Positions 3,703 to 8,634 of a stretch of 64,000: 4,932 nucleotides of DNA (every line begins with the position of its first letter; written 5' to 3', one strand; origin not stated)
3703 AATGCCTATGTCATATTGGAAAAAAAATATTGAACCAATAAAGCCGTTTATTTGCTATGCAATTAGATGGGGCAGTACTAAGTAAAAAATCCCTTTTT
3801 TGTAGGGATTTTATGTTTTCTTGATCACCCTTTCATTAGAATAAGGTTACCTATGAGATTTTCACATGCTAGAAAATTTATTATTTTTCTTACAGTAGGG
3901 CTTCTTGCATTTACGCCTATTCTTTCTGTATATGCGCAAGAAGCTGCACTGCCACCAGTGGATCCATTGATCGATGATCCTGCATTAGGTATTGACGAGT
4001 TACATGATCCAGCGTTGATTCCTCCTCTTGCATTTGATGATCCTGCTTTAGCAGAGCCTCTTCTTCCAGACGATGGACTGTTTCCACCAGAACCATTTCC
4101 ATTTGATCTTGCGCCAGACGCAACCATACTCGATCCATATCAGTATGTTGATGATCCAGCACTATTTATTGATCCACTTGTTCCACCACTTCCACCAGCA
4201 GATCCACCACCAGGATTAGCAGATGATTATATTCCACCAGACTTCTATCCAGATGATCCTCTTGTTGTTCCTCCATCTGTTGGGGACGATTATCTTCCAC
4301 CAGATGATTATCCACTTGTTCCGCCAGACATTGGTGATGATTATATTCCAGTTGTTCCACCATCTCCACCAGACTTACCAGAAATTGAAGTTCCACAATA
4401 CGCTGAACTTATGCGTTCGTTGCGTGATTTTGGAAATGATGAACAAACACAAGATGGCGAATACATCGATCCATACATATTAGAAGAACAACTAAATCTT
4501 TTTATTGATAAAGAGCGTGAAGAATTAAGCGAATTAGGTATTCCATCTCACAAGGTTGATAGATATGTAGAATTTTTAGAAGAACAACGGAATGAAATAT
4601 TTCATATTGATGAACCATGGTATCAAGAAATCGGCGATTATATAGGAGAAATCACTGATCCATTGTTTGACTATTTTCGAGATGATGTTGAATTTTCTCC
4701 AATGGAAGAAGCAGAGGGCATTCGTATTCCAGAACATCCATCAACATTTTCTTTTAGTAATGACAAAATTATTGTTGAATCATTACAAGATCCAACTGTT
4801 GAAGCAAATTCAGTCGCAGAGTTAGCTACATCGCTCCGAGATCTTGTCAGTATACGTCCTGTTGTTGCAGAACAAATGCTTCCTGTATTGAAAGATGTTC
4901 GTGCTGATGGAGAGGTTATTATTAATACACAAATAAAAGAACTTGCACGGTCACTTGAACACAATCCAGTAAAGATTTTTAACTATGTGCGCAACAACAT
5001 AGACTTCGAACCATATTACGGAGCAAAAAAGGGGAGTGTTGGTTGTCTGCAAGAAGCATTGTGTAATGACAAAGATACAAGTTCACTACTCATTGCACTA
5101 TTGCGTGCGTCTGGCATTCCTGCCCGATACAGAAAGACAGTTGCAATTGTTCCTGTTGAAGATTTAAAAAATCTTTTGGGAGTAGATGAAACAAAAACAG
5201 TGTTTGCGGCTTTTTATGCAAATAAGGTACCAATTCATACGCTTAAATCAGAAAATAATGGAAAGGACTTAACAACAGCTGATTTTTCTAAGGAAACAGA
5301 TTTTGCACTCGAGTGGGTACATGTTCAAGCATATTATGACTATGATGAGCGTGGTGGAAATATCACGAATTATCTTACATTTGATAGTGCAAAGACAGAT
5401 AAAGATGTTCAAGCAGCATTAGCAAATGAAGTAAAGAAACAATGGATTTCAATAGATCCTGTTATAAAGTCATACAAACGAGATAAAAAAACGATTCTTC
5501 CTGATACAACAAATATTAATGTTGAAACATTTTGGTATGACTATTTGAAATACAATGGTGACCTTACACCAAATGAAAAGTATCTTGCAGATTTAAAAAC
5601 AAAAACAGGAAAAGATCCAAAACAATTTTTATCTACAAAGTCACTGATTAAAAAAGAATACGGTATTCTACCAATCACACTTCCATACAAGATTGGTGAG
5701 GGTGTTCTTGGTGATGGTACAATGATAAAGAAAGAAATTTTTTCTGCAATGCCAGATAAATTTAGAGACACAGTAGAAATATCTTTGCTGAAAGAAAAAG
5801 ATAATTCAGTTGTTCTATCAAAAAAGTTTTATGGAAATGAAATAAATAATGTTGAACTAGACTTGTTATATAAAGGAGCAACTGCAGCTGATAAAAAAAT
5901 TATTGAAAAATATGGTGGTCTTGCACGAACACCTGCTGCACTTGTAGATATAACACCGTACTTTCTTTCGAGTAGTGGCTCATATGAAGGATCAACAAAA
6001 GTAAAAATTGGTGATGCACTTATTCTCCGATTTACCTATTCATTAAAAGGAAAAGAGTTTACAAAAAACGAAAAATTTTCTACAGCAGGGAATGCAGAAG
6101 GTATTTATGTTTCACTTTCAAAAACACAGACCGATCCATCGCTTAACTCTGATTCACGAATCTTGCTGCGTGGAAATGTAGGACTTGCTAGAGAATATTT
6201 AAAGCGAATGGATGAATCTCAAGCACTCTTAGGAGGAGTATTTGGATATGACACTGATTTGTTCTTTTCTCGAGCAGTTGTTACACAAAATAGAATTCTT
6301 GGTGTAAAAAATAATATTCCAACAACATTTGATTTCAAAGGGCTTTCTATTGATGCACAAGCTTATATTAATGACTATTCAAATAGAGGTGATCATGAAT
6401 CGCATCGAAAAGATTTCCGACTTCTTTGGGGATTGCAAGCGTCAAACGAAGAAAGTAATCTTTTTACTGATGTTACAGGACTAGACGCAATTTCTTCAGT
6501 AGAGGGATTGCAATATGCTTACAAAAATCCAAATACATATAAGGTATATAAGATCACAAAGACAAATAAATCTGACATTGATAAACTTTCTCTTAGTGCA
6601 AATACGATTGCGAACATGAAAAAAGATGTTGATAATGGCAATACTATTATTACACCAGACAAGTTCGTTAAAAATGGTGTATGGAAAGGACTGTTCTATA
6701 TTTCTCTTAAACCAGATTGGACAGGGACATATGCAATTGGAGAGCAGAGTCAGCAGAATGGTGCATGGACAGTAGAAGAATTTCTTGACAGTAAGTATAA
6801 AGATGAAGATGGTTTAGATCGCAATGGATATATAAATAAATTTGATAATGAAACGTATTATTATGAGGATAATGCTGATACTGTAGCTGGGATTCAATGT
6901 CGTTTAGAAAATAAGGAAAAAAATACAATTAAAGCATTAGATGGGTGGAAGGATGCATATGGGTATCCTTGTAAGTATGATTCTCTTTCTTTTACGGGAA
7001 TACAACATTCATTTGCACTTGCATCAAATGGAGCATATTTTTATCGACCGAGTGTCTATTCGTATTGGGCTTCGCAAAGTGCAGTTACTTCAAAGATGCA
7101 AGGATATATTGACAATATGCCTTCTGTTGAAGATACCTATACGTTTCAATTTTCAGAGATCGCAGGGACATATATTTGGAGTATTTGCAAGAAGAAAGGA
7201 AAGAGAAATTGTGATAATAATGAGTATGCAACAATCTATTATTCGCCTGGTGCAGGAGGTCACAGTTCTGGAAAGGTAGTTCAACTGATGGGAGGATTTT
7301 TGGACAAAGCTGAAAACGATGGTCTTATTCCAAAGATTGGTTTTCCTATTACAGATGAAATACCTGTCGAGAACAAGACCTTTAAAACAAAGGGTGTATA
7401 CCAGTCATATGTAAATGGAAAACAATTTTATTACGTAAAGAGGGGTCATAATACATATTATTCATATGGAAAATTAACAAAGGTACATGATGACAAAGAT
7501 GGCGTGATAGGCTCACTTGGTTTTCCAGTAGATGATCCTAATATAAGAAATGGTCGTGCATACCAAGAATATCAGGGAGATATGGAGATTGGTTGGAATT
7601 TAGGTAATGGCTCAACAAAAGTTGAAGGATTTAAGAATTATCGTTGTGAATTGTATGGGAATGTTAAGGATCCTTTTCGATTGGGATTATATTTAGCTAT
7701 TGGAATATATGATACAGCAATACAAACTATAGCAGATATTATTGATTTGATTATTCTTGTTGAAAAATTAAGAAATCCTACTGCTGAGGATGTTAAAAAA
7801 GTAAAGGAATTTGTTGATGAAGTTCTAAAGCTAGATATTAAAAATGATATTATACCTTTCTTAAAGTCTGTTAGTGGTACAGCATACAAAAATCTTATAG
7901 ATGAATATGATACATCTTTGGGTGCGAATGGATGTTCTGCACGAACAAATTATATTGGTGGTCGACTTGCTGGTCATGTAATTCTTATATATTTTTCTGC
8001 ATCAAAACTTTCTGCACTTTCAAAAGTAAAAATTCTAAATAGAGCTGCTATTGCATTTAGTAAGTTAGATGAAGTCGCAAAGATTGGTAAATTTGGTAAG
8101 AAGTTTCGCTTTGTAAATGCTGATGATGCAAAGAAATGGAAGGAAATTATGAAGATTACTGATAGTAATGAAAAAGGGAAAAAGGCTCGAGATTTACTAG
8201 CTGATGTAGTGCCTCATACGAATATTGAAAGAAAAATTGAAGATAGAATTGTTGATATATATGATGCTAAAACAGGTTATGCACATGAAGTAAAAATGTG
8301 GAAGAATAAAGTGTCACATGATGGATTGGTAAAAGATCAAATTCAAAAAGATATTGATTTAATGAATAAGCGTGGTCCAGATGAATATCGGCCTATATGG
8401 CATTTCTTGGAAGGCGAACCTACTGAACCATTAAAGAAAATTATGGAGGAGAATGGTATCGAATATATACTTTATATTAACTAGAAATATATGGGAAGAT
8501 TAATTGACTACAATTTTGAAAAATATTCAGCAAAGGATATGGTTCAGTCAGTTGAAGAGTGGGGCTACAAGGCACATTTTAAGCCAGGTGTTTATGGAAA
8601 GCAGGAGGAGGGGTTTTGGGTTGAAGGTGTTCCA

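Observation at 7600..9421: Candidate toxin tail on the 1543-aa transglutaminase-like protein, followed by duplicated small genes. The second copy is switched off at a G7/G8 homopolymer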

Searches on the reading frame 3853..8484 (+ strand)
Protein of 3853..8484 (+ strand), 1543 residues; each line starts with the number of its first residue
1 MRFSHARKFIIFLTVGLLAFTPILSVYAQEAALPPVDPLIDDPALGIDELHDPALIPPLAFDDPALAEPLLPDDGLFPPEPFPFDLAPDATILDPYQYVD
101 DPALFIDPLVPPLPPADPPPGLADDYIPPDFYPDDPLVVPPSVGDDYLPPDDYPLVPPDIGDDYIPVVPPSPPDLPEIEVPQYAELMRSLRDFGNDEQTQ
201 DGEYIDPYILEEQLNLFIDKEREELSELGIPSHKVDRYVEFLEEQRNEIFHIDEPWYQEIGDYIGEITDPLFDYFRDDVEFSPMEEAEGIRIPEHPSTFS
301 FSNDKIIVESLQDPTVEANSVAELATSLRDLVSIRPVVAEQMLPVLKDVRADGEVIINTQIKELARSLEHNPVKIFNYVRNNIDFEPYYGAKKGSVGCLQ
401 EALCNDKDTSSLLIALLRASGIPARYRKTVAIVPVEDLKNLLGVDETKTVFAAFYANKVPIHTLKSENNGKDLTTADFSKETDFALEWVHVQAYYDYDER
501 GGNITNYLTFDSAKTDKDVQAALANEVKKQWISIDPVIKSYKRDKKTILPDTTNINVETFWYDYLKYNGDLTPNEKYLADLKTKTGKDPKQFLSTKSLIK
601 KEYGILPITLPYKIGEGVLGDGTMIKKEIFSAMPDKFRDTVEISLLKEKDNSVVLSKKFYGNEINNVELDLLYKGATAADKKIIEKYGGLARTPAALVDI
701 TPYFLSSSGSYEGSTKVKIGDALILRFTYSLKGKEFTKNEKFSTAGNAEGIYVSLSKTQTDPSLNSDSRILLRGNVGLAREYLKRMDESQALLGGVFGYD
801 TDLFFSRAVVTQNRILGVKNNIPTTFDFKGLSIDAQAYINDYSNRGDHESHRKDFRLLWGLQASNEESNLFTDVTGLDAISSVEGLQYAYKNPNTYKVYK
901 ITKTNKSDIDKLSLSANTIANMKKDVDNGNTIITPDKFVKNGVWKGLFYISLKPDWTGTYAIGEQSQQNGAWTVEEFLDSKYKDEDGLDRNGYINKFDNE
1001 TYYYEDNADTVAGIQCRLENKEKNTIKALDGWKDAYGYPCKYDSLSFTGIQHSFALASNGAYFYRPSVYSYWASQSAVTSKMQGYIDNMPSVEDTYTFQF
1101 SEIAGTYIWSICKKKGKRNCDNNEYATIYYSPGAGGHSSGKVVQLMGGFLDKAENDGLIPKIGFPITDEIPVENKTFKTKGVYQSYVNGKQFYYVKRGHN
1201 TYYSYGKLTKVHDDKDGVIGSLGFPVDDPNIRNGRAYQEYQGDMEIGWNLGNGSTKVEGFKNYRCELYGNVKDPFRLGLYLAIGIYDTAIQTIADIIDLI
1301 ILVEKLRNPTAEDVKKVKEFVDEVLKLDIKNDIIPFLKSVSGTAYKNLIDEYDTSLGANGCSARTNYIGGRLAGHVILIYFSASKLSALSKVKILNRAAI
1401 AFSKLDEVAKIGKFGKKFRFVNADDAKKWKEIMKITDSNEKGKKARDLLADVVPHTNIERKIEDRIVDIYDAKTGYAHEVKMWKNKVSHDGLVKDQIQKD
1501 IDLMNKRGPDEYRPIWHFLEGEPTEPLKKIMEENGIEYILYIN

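Call 7: search_protein_families(library=pfam, proteins=[window:3853-8484:+], max_evalue=0.01)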
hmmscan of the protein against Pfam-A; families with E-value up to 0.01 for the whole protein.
window:3853-8484:+ (1543 aa): 1 family
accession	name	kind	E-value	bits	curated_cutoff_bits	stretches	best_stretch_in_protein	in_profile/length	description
PF01841.26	Transglut_core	-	1.3e-07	32.3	23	1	369-427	15-75/108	Transglutaminase-like superfamily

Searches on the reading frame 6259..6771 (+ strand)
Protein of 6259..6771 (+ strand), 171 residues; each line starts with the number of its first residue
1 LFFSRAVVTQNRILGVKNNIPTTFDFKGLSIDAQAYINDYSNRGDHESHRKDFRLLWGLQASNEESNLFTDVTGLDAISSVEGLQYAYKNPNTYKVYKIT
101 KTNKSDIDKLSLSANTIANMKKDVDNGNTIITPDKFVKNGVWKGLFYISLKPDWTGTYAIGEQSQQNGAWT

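Call 83: find_related_loci(query=A11, collection=metagenome_contigs, flank=6000)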
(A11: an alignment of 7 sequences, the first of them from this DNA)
Query A11 (171 aa) in metagenome_contigs; peptide patterns used: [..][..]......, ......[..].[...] (x = any residue, [..] = any of these).
160 stretches matched a pattern; 42 encode a relative of the query (tblastn E <= 1e-3); 42 distinct loci.
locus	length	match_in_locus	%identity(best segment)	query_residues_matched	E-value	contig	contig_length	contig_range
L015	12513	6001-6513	66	1-171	4e-76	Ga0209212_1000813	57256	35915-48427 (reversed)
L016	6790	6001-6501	67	3-169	3e-74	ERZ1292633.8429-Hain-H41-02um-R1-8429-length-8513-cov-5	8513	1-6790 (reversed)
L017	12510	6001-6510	64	2-171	1e-73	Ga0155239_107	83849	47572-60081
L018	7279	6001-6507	64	3-171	1e-72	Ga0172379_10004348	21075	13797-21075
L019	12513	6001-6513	65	1-171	1e-72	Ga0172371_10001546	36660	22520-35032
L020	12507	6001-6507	65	3-171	9e-73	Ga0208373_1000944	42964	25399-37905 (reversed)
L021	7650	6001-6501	66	3-169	4e-72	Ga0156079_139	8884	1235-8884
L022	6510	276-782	64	3-171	2e-71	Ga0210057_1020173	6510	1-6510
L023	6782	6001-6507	64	3-171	7e-71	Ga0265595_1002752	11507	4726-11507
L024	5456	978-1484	64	3-171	8e-71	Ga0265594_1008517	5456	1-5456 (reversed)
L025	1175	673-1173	62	3-169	2e-75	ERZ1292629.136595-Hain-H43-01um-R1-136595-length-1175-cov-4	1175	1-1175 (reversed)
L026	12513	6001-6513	59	1-171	3e-68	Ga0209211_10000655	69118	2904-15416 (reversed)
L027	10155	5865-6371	59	3-171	3e-67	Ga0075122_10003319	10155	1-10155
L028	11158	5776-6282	59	3-171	3e-67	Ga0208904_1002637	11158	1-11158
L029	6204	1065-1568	62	3-171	2e-67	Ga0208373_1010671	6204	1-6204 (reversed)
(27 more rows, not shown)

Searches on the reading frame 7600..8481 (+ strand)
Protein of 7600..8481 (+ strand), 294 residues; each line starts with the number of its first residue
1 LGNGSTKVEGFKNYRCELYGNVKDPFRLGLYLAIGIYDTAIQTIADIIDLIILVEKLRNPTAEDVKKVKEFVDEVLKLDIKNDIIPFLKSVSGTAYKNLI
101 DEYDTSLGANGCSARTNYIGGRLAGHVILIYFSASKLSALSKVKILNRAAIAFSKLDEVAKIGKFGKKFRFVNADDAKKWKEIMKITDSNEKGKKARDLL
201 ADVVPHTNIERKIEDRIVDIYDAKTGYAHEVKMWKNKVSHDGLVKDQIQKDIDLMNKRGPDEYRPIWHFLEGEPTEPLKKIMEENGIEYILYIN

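Call 17: search_protein_families(library=pfam, proteins=[window:7600-8481:+], max_evalue=10)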
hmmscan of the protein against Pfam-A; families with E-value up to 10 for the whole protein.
window:7600-8481:+ (294 aa): 1 family
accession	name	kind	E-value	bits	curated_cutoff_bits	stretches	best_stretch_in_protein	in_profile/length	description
PF20420.3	DUF6702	-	0.019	15.4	24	1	105-148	71-114/141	Domain of unknown function (DUF6702)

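Call 18: search_solved_structures(query=window:7600-8481:+, max_evalue=10)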
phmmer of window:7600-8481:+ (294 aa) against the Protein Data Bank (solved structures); distinct sequences matched with E-value up to 10: 0.

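Call 19: find_homologous_proteins(query=window:7600-8481:+, max_evalue=0.01)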
Query window:7600-8481:+ (294 aa): 1 proteins with E <= 0.01 among 1449 candidates.
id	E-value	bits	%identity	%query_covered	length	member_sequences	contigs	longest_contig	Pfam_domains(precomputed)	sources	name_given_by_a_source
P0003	1.6e-83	298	49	100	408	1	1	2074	-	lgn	-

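Call 20: find_encoding_contigs(protein=P0003, flank=10000)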
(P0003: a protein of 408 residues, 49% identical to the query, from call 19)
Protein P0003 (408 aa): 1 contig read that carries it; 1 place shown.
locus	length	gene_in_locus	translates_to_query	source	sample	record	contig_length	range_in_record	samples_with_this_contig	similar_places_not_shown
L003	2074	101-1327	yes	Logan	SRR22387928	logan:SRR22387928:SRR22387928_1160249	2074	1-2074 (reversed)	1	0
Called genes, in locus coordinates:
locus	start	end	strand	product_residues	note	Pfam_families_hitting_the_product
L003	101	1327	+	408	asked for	-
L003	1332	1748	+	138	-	-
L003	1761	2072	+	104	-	?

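Call 43: search_protein_families(library=pfam, proteins=[P0003], max_evalue=0.1)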
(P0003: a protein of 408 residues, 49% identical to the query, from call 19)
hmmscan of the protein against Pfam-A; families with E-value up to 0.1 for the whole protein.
P0003 (408 aa): 1 family
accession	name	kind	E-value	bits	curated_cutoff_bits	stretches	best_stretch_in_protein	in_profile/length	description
PF08310.17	LGFP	-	0.00016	22.4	22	1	23-80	1-51/53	LGFP repeat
